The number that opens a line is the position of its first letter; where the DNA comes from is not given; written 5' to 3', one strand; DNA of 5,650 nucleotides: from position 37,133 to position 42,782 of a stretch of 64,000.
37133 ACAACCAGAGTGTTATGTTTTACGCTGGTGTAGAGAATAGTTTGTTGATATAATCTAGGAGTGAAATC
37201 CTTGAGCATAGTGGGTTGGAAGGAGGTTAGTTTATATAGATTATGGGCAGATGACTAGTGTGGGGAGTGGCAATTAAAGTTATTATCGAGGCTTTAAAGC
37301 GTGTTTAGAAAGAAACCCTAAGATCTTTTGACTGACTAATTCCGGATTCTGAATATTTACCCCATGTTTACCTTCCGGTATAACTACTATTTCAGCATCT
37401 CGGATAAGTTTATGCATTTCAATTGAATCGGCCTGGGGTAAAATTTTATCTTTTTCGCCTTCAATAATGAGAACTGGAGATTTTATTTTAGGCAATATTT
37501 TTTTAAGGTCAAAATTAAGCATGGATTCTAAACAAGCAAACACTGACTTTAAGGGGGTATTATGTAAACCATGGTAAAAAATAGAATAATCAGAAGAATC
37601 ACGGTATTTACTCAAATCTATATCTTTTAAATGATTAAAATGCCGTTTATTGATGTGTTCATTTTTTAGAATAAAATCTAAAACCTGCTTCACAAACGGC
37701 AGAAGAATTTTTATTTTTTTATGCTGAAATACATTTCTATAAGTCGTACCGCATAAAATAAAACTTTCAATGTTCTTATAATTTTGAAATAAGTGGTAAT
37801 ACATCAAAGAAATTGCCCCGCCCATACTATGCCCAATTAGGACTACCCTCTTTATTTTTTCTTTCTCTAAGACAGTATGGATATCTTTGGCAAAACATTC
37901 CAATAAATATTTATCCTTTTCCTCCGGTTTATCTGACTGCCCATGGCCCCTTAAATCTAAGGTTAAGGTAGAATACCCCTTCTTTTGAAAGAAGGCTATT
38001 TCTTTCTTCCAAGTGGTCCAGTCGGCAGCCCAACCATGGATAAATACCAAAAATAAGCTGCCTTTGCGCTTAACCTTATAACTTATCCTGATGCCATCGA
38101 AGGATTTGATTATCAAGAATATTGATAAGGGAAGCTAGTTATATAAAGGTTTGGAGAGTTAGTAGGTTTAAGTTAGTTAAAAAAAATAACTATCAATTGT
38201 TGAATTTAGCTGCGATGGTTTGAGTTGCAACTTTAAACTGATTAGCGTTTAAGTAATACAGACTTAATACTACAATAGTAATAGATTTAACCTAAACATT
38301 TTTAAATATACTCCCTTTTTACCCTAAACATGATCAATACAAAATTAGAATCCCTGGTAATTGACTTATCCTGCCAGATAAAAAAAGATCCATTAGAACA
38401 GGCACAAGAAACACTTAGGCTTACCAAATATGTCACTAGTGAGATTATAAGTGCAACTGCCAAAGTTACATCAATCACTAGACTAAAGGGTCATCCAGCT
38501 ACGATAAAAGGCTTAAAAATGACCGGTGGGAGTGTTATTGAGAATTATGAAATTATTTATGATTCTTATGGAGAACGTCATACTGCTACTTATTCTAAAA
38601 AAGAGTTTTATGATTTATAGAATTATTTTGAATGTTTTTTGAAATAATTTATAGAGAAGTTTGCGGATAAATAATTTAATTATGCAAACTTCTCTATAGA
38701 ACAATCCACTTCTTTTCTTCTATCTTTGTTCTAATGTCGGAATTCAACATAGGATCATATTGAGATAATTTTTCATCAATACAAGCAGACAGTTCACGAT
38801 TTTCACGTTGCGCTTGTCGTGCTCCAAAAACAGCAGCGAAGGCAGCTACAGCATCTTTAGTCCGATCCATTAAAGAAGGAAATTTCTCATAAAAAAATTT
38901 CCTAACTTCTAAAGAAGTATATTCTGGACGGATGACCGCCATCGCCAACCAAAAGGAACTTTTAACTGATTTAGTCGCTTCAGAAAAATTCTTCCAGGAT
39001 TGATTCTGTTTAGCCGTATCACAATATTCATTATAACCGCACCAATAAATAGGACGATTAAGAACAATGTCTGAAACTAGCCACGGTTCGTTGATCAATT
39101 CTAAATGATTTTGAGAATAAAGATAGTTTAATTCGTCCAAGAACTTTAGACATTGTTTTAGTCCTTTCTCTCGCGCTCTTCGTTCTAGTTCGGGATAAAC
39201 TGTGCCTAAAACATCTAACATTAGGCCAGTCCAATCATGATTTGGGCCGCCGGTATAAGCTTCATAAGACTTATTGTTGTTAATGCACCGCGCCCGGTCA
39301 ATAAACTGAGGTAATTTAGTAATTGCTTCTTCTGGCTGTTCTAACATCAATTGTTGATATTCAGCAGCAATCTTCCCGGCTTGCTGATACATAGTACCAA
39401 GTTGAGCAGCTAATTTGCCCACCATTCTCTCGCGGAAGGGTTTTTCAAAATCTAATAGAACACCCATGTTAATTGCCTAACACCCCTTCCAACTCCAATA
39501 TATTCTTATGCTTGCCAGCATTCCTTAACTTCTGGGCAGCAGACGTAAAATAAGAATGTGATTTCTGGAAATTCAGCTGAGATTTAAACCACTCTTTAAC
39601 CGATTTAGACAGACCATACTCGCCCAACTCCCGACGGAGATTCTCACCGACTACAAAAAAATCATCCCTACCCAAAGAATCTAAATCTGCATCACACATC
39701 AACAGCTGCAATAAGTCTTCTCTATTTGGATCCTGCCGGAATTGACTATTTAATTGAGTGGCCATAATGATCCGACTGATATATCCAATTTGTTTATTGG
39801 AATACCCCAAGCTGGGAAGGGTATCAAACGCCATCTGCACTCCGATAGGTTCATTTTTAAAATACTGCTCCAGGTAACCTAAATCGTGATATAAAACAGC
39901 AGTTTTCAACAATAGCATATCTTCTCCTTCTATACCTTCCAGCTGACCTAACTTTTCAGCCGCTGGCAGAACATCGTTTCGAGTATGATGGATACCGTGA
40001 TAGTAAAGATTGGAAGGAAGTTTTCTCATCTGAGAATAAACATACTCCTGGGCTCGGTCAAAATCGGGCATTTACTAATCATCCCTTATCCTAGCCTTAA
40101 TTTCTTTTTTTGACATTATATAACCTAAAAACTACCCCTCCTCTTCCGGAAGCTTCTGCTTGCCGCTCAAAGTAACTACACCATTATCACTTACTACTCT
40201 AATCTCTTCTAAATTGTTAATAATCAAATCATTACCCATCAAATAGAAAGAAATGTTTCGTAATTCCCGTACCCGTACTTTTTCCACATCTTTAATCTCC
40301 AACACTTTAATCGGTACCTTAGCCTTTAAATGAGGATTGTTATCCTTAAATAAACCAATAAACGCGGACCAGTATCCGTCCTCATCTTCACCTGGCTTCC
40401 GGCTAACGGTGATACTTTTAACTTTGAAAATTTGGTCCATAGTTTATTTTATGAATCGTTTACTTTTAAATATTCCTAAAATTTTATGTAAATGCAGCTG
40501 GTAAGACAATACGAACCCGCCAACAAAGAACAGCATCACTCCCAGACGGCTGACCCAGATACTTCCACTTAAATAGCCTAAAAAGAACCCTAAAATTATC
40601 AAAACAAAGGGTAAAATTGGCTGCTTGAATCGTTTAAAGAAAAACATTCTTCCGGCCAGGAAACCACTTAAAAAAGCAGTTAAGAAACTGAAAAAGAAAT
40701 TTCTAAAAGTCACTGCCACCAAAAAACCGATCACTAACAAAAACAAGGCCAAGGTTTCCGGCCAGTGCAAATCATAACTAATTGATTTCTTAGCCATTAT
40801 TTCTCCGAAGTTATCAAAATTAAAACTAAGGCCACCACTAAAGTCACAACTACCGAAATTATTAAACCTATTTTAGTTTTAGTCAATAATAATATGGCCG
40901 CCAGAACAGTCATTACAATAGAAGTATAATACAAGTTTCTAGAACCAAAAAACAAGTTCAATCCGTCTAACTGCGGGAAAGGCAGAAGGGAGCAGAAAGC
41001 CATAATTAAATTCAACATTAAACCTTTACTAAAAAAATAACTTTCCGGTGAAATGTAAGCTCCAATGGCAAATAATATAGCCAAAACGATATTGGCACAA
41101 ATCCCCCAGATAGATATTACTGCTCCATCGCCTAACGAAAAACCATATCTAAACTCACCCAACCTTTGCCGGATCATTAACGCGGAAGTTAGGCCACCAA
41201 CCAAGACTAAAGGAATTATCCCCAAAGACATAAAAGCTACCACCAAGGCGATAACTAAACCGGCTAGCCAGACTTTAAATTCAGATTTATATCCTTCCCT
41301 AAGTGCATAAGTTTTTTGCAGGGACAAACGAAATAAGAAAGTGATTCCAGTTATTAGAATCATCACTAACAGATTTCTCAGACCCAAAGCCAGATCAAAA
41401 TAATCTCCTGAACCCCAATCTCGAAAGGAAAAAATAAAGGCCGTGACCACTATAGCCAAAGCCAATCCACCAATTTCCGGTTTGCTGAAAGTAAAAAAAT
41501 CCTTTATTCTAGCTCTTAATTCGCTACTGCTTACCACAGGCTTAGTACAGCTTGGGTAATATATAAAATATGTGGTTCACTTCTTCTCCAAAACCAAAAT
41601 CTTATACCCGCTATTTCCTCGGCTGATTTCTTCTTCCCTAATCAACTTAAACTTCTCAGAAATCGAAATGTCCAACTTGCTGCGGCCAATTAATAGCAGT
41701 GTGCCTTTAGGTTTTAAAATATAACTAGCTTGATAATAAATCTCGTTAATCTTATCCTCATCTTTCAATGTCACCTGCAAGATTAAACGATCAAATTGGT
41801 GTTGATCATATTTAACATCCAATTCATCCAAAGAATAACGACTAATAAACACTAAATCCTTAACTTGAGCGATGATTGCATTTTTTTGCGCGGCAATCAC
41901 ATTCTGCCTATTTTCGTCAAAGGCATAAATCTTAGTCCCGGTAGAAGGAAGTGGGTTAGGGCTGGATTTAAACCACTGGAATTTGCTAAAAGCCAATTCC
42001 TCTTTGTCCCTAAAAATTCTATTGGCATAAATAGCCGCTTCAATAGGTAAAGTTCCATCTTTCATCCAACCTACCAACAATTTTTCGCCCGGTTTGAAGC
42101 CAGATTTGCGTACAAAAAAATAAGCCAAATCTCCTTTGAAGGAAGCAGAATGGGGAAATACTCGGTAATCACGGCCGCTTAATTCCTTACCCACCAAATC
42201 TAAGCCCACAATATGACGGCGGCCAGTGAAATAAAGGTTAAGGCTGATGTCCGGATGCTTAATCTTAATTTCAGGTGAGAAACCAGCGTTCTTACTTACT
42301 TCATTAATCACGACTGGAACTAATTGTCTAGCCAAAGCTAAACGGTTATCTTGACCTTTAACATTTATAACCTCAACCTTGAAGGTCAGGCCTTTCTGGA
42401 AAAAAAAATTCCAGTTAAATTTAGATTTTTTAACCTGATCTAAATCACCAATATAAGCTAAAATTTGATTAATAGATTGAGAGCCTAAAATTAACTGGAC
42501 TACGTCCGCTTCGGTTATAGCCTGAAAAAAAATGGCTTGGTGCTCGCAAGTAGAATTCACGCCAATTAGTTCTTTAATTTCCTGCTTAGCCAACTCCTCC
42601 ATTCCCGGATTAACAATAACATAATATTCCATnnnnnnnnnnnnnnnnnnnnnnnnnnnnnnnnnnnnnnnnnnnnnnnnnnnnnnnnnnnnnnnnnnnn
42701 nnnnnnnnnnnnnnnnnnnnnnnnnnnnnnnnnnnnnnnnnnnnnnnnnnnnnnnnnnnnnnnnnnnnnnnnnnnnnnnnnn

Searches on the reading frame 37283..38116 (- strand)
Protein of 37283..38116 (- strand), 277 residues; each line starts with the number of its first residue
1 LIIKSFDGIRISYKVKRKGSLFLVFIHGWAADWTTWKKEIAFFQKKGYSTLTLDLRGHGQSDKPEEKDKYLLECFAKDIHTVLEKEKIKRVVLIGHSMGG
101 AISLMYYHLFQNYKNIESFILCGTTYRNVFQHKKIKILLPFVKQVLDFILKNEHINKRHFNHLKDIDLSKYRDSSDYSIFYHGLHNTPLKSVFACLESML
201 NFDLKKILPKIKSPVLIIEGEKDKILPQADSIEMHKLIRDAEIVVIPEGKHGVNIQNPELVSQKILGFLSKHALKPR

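Call 43: search_protein_families(library=pfam, proteins=[window:37283-38116:-], max_evalue=0.0001)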
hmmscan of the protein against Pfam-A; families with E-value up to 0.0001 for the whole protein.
window:37283-38116:- (277 aa): 10 families
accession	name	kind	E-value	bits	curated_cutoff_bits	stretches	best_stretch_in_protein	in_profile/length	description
PF00561.26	Abhydrolase_1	-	5.7e-30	105.2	25.8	1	23-258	3-245/245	alpha/beta hydrolase fold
PF12146.15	Hydrolase_4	-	5e-22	78.8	27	1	23-253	7-234/239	Serine aminopeptidase, S33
PF12697.13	Abhydrolase_6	-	1e-20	75.8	26.3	1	23-261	1-214/217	Alpha/beta hydrolase family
PF20408.4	Abhydrolase_11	-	1.3e-08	35.2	27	0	61-123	50-106/193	Alpha/beta hydrolase domain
PF05448.18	AXE1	-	6.5e-07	28.9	21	0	162-271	215-320/321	Acetyl xylan esterase (AXE1)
PF02450.21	LCAT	-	2.6e-06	27.4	21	1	61-126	97-162/392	Lecithin:cholesterol acyltransferase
PF07819.20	PGAP1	-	4e-06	27.2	24.3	1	67-124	68-127/233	PGAP1-like alpha/beta domain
PF03959.19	FSH1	-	4.2e-06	27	21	0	53-253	67-201/211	Serine hydrolase (FSH1)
PF01738.24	DLH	-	6.2e-06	26.4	21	0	207-255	138-190/217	Dienelactone hydrolase family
PF12695.13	Abhydrolase_5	-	5.1e-05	23.5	27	0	81-138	48-104/164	Alpha/beta hydrolase family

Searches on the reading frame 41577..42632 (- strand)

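Call 44: search_protein_families(library=pfam, proteins=[window:41577-42632:-], max_evalue=0.0001)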
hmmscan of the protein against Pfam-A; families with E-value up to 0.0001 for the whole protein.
window:41577-42632:- (351 aa): 1 family
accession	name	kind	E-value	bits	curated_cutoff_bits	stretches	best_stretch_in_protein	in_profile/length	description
PF01170.24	UPF0020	-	1.8e-12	47.8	22.3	1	154-284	1-126/197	RMKL-like, methyltransferase domain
